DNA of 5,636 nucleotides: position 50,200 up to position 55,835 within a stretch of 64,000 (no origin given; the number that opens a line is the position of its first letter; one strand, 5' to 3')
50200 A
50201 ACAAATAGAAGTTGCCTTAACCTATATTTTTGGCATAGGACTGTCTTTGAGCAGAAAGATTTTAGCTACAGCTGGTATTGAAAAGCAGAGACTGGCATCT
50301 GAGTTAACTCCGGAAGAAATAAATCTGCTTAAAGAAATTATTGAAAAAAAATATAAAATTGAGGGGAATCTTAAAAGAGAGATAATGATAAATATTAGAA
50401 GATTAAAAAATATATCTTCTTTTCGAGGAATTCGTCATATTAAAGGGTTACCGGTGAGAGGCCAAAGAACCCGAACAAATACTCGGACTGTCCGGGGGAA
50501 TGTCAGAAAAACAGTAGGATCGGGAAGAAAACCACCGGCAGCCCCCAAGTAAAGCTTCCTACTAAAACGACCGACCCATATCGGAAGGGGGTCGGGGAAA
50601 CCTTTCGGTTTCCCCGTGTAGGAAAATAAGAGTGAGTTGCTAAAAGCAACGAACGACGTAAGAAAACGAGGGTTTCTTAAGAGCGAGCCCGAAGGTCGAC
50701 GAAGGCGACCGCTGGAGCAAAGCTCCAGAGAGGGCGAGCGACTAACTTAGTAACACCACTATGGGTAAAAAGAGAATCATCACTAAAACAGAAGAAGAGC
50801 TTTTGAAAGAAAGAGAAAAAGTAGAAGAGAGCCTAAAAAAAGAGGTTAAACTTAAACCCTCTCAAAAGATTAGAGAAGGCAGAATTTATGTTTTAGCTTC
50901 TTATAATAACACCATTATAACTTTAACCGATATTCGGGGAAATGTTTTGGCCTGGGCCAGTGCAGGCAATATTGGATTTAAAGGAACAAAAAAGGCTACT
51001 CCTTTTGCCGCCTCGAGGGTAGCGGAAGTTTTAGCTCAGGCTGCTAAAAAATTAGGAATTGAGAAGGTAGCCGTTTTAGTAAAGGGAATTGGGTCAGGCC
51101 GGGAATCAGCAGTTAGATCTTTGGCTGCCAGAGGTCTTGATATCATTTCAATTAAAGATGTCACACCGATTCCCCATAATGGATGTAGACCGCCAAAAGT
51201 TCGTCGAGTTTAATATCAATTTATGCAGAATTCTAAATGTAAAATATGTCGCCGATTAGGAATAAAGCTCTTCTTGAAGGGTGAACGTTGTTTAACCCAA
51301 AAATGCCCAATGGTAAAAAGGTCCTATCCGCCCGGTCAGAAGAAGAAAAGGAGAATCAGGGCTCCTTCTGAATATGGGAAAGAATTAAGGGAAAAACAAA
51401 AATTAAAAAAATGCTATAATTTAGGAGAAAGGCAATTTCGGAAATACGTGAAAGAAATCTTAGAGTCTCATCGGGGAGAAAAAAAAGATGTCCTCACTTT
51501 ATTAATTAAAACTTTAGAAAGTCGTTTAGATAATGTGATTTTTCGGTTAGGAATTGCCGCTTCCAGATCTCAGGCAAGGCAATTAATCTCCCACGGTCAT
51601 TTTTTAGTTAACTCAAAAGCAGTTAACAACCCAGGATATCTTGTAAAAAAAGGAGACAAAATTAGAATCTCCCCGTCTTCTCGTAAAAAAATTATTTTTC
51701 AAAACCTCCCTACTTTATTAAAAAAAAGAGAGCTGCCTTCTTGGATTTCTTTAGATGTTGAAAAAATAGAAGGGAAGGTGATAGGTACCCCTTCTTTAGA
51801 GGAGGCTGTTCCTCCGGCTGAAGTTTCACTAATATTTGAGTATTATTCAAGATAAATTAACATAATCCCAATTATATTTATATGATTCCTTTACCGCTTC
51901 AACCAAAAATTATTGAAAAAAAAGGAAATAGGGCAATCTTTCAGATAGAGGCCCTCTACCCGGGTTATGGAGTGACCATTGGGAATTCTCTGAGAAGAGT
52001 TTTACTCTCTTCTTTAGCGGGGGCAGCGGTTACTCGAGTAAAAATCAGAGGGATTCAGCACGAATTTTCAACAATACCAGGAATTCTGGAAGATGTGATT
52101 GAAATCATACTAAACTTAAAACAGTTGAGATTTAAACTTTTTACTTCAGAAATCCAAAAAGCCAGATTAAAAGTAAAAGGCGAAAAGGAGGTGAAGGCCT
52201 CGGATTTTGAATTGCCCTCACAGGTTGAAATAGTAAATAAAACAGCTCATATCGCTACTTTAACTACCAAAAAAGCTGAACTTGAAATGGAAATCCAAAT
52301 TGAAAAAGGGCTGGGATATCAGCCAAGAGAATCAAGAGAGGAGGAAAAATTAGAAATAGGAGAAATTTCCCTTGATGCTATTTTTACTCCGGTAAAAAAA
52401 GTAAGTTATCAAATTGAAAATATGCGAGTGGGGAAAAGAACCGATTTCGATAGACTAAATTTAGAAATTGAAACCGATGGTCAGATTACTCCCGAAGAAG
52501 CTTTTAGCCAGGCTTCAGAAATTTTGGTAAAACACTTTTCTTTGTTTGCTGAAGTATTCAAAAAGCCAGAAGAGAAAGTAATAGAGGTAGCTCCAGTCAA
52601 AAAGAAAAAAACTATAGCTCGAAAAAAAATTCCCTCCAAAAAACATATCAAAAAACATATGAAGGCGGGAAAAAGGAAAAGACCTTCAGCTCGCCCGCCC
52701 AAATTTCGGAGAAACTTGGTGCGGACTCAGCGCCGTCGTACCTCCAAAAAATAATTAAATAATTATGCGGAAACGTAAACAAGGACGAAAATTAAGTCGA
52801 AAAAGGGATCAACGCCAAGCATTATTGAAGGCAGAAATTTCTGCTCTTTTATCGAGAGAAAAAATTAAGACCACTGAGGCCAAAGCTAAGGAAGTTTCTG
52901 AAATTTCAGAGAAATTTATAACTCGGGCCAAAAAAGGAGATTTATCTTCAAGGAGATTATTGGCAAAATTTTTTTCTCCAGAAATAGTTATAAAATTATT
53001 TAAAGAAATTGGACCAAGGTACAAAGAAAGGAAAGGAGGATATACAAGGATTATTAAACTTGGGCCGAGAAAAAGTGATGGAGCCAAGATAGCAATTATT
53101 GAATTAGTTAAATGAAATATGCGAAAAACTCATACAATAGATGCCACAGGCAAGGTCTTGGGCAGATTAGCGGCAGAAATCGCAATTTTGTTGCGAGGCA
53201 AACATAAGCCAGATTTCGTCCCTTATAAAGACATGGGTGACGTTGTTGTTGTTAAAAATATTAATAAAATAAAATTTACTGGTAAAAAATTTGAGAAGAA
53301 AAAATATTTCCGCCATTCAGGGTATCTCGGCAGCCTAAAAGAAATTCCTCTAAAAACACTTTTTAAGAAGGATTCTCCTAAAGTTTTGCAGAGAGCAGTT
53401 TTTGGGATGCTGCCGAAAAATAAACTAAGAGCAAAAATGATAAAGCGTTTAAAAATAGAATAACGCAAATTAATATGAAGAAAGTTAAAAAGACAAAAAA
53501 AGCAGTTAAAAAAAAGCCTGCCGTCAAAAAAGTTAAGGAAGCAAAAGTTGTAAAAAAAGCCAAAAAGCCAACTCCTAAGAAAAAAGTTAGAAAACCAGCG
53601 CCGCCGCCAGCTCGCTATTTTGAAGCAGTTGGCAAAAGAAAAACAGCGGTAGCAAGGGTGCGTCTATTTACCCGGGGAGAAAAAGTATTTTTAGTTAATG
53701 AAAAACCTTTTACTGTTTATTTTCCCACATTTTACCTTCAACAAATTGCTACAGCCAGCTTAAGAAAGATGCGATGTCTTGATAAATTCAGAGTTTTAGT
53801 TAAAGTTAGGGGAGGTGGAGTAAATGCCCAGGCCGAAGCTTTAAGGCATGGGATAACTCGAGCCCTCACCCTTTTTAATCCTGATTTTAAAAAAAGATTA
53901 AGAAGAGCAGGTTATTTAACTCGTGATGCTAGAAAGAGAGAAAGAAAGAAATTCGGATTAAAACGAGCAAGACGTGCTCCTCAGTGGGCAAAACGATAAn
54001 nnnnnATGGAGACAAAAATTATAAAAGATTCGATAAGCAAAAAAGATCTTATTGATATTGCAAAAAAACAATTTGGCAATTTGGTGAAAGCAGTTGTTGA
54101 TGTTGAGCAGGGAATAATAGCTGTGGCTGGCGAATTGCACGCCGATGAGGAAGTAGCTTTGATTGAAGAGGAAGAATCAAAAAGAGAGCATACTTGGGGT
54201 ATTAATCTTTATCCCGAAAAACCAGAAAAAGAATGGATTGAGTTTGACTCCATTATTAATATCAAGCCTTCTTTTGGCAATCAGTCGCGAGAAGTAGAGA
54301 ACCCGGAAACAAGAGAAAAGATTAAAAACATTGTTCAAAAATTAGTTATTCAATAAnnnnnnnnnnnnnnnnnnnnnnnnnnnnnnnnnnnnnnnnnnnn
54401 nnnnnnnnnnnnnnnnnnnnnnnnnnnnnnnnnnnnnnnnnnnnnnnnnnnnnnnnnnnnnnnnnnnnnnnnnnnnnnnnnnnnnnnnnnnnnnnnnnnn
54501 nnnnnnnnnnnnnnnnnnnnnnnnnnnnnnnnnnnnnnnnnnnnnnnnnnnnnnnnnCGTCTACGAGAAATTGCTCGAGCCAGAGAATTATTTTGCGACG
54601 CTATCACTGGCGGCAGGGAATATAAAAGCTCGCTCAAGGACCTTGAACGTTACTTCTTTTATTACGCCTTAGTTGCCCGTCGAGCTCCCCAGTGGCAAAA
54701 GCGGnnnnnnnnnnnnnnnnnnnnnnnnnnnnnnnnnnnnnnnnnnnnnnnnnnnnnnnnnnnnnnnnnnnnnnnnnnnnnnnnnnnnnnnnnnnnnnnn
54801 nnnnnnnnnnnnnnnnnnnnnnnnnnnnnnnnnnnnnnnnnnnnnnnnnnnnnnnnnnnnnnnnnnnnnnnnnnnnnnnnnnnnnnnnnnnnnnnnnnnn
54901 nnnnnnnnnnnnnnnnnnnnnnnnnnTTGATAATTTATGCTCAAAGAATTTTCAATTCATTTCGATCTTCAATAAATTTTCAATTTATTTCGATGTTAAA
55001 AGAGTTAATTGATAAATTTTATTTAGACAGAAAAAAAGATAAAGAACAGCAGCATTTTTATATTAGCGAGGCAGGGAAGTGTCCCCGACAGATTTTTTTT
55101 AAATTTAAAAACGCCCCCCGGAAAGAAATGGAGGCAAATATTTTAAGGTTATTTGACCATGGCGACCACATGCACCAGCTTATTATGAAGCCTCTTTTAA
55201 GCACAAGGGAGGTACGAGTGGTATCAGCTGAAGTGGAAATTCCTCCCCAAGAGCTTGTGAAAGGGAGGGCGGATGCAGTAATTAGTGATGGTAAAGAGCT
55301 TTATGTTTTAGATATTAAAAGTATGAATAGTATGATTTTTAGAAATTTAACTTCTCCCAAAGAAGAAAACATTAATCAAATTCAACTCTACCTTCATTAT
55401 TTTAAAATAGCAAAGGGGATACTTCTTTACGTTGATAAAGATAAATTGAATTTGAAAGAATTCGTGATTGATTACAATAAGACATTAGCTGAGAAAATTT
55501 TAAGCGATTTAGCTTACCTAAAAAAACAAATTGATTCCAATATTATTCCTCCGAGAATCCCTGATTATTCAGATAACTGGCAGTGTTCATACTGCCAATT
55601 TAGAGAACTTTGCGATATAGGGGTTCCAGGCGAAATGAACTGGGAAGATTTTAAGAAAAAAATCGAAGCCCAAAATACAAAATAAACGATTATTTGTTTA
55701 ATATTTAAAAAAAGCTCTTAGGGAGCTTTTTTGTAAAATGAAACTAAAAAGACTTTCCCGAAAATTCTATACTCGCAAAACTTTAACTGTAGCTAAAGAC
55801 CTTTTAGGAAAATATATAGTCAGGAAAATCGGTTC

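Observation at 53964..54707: The S9 C-terminal tail is duplicated at the end of a GC-richer ORF two genes downstream, possibly the scar of a cassette insertion into rpsI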

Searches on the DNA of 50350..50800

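Call 87: search_rna_families(source=window, start=50350, end=50800, threshold=evalue, max_evalue=1)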
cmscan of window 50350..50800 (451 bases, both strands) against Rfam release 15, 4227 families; matches with E-value up to 1: 0.
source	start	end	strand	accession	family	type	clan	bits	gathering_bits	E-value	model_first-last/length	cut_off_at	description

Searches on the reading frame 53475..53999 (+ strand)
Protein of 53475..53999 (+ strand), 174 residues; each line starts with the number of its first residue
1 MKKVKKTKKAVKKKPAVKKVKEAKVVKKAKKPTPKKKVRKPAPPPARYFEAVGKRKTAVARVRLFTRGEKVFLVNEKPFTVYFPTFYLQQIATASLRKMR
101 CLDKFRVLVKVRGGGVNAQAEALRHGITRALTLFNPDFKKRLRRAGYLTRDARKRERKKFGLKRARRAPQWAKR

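Call 3: search_protein_families(library=pfam, proteins=[window:53475-53999:+], max_evalue=0.1)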
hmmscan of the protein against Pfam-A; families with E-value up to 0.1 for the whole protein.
window:53475-53999:+ (174 aa): 1 family
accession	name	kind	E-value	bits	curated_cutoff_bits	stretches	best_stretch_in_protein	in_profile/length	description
PF00380.25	Ribosomal_S9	-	1.9e-37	128.8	22.5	1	53-174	1-121/121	Ribosomal protein S9/S16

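Call 4: search_protein_families(library=ncbifam, proteins=[window:53475-53999:+], max_evalue=0.1)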
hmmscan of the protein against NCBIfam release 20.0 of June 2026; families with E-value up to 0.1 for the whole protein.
window:53475-53999:+ (174 aa): 3 families
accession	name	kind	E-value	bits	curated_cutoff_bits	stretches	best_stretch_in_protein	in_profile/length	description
NF001099.0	PRK00132.1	equivalog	1e-39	135.7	112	1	50-174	7-130/130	30S ribosomal protein S9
NF001749.0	PRK00474.1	equivalog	9.1e-16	58.3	147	1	48-172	4-132/134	30S ribosomal protein S9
TIGR03627.1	uS9_arch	equivalog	1.7e-15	57.5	162.75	1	50-172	3-128/130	30S ribosomal protein S9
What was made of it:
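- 53475..53999 (+): rpsI (ribosomal protein uS9), intact. It is the last gene of the rpsK-rpsD-rpoA-rplQ-rplM-rpsI run. PF00380 E 2e-37 and NF001099 E 1e-39 (calls 3, 4).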

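Call 18: find_related_loci(query=window:53475-53996:+, collection=genome_contigs, flank=5000)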
Query window:53475-53996:+ (174 aa) in genome_contigs; peptide patterns used: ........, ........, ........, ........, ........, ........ (x = any residue, [..] = any of these).
591 stretches matched a pattern; 37 encode a relative of the query (tblastn E <= 1e-3); 37 distinct loci.
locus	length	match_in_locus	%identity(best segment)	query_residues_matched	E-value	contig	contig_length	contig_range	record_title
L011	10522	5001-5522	95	1-174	1e-104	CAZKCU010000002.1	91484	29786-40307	MAG TPA_asm: uncultured Candidatus Saccharibacteria bacterium isolate binchicken_co89_20 genome assembly, contig: NODE_2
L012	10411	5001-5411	96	38-174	5e-84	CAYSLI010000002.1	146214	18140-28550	MAG TPA_asm: uncultured Candidatus Saccharibacteria bacterium isolate binchicken_co116_198 genome assembly, contig: NODE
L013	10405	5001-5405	73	40-174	4e-64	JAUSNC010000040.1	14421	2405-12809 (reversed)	MAG: Candidatus Parcubacteria bacterium isolate E19_metabat.bin.129 E19_k141_540080, whole genome shotgun sequence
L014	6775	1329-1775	69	24-174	5e-64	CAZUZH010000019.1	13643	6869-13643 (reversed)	MAG TPA_asm: uncultured Candidatus Saccharibacteria bacterium isolate binchicken_co34_474 genome assembly, contig: NODE_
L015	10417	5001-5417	68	36-174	5e-59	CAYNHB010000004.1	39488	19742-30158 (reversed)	MAG TPA_asm: uncultured Candidatus Saccharibacteria bacterium isolate SRP178699_co2_133 genome assembly, contig: NODE_38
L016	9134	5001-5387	69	46-174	2e-58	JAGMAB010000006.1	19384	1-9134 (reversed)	MAG: Candidatus Parcubacteria bacterium isolate RS_14_18 ZL355.bin.18.fa_6, whole genome shotgun sequence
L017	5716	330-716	67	46-174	6e-58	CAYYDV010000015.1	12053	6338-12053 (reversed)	MAG TPA_asm: uncultured Candidatus Saccharibacteria bacterium isolate SRP068000_co1_25 genome assembly, contig: NODE_940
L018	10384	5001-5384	71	47-174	2e-57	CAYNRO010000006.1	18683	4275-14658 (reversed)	MAG TPA_asm: uncultured Candidatus Saccharibacteria bacterium isolate binchicken_co181_174 genome assembly, contig: NODE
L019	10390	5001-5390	68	45-174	1e-56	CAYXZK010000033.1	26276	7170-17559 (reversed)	MAG TPA_asm: uncultured Candidatus Saccharibacteria bacterium isolate SRP067234_co1_73 genome assembly, contig: k99_7905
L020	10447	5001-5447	60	26-174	3e-56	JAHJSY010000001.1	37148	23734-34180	MAG: Patescibacteria group bacterium isolate OS_PC_MetaG.mb.33 OS_PC_MetaG.mb.33_k141_2003, whole genome shotgun sequenc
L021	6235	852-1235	67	47-174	3e-55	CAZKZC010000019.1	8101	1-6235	MAG TPA_asm: uncultured Candidatus Saccharibacteria bacterium isolate SRP178699_co2_538 genome assembly, contig: NODE_97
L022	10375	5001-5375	68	47-171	1e-53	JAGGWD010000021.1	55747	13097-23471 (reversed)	MAG: bacterium isolate AUK117 PB_MBMC_071_c_000000000012, whole genome shotgun sequence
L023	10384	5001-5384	68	47-174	9e-49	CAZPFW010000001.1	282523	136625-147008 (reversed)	MAG TPA_asm: uncultured Candidatus Saccharibacteria bacterium isolate binchicken_co39_267 genome assembly, contig: NODE_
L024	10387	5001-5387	53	46-174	9e-43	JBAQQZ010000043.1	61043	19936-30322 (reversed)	MAG: Patescibacteria group bacterium isolate MFD12007_ilm_asm_bin9 k127_137753, whole genome shotgun sequence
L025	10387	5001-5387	57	46-174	5e-42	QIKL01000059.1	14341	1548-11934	MAG: Candidatus Uhrbacteria bacterium isolate SZUA-46 Ga0063293_10003794, whole genome shotgun sequence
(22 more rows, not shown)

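Call 79: find_related_loci(query=window:53475-53996:+, collection=viral_contigs, flank=10000)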
Query window:53475-53996:+ (174 aa) in viral_contigs; peptide patterns used: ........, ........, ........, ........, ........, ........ (x = any residue, [..] = any of these).
183 stretches matched a pattern, but none encodes a relative of the query by tblastn (E <= 1e-3).
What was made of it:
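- Tried and rejected: A scan of viral contigs for S9 relatives found none (call 79).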

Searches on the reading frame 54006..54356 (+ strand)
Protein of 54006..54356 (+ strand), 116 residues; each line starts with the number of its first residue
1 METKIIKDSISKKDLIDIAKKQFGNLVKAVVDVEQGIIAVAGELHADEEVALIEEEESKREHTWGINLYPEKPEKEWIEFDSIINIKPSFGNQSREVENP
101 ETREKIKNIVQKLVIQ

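Call 3: search_protein_families(library=pfam, proteins=[window:54006-54356:+], max_evalue=0.1)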
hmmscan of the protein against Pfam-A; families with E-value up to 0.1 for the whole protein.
window:54006-54356:+ (116 aa): 2 families
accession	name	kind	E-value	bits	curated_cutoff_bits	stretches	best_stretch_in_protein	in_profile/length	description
PF18924.5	DUF5674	-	5e-30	104.2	27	1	5-113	2-109/109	Protein of unknown function (DUF5674)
PF11979.13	SARA_C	-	0.07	12.5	25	1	12-60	86-134/353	Smad anchor for receptor activation-like, C-terminal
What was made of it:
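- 54006..54356 (+): DUF5674 gene, first gene of the conserved pair. PF18924 E 5e-30 (call 3).
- Checked: ORF 54006-54356 is DUF5674 (PF18924, E 5e-30, call 3).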

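Call 4: search_protein_families(library=ncbifam, proteins=[window:54006-54356:+], max_evalue=0.1)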
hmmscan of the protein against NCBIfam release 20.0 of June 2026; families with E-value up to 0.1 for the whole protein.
window:54006-54356:+ (116 aa): 0 families

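Call 61: search_protein_families(library=phrogs, proteins=[window:54006-54353:+], max_evalue=0.1)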
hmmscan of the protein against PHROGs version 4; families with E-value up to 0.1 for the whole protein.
window:54006-54353:+ (116 aa): 0 families

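Call 62: search_protein_families(library=padloc, proteins=[window:54006-54353:+], max_evalue=0.1)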
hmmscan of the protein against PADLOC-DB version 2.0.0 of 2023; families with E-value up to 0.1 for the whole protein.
window:54006-54353:+ (116 aa): 0 families
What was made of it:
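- Tried and rejected: There was no PHROG or PADLOC hit (calls 61, 62).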

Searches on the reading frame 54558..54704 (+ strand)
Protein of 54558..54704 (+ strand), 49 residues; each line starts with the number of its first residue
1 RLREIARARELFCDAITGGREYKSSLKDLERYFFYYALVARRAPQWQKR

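Call 28: find_homologous_proteins(query=window:54558-54704:+, max_evalue=10)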
Query seq(49 aa) (49 aa): 2 proteins with E <= 10 among 2 candidates.
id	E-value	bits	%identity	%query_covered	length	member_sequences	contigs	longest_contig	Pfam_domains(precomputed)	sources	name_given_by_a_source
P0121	3.6e-12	63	74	86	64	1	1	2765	-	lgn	-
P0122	1.4e-8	52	68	84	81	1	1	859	-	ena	-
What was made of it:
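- Tried and rejected: It was uninformative (call 28).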

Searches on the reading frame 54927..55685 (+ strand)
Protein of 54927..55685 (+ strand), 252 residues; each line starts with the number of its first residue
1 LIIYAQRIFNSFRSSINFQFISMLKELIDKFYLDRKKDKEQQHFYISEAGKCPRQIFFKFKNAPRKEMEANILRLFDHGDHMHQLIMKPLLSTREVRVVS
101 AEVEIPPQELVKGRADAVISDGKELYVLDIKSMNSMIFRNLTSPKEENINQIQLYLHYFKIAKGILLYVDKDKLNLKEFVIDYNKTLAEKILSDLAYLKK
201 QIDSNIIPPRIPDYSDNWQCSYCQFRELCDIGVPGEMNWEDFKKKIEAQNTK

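Call 3: search_protein_families(library=pfam, proteins=[window:54927-55685:+], max_evalue=0.1)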
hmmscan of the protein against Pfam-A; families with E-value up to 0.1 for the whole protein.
window:54927-55685:+ (252 aa): 4 families
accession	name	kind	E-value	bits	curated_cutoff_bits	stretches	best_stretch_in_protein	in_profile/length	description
PF01930.23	Cas_Cas4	-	5.3e-07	30.3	22.7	1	51-229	10-158/160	Domain of unknown function DUF83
PF12705.13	PDDEXK_1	-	8.1e-07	29.7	22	1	94-230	108-247/247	PD-(D/E)XK nuclease superfamily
PF01735.24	PLA2_B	-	0.015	14.2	23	1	8-101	234-327/491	Lysophospholipase catalytic domain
PF21038.3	CEP104_N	-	0.023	15.3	27.5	1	145-175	20-50/120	Centrosomal protein CEP104, N-terminal domain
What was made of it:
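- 54993..55685 (+): Cas4-like PD-(D/E)XK nuclease gene. It is the ancestral right-hand neighbour of rpsI. PF01930 and PF12705 (call 3).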

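Call 4: search_protein_families(library=ncbifam, proteins=[window:54927-55685:+], max_evalue=0.1)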
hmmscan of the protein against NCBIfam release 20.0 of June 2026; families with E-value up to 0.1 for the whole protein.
window:54927-55685:+ (252 aa): 3 families
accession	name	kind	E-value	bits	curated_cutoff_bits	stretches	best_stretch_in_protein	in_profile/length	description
TIGR00372.1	cas4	equivalog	5e-13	49.3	65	1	44-230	4-179/180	CRISPR-associated protein Cas4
TIGR03491.1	TIGR03491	subfamily_domain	0.034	13.1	97.45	1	159-230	143-205/462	TM0106 family RecB-like putative nuclease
TIGR02495.1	NrdG2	equivalog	0.05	12.9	131.15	0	217-249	27-59/193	anaerobic ribonucleoside-triphosphate reductase activating protein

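Call 62: search_protein_families(library=padloc, proteins=[window:54993-55682:+], max_evalue=0.1)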
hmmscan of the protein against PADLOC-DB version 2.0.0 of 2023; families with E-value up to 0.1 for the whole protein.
window:54993-55682:+ (230 aa): 9 families
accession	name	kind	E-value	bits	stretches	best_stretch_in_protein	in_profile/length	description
PDLC01447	Cas4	-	4.2e-14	51.3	1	29-208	15-158/161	"CAS-I,CAS-II,CAS-III,CAS-IV,CAS-V,CAS-VI; acquisition_associated"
PDLC00943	Cas4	-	9.9e-14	49.7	1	22-208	4-179/180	CRISPR-associated protein Cas4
PDLC01250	Cas4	-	1.4e-12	46.3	1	30-207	12-167/168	"CAS-I,CAS-II,CAS-III,CAS-IV,CAS-V,CAS-VI; acquisition_associated"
PDLC00944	Cas4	-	3e-08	32.1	1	29-207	11-176/177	Cas4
PDLC01611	Cas4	-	6.7e-08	31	1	29-207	10-156/158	"CAS-I,CAS-II,CAS-III,CAS-IV,CAS-V,CAS-VI; acquisition_associated"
PDLC02083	Cas4_II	-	5.1e-06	25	1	77-208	62-184/186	-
PDLC00059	DruK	-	0.00019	18.7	1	72-208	109-235/326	PD-(D/E)XK nuclease superfamily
PDLC01771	Cas4b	-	0.0018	16.5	1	122-208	77-159/162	-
PDLC02085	Cas4a2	-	0.0021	16.5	1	136-210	100-164/166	-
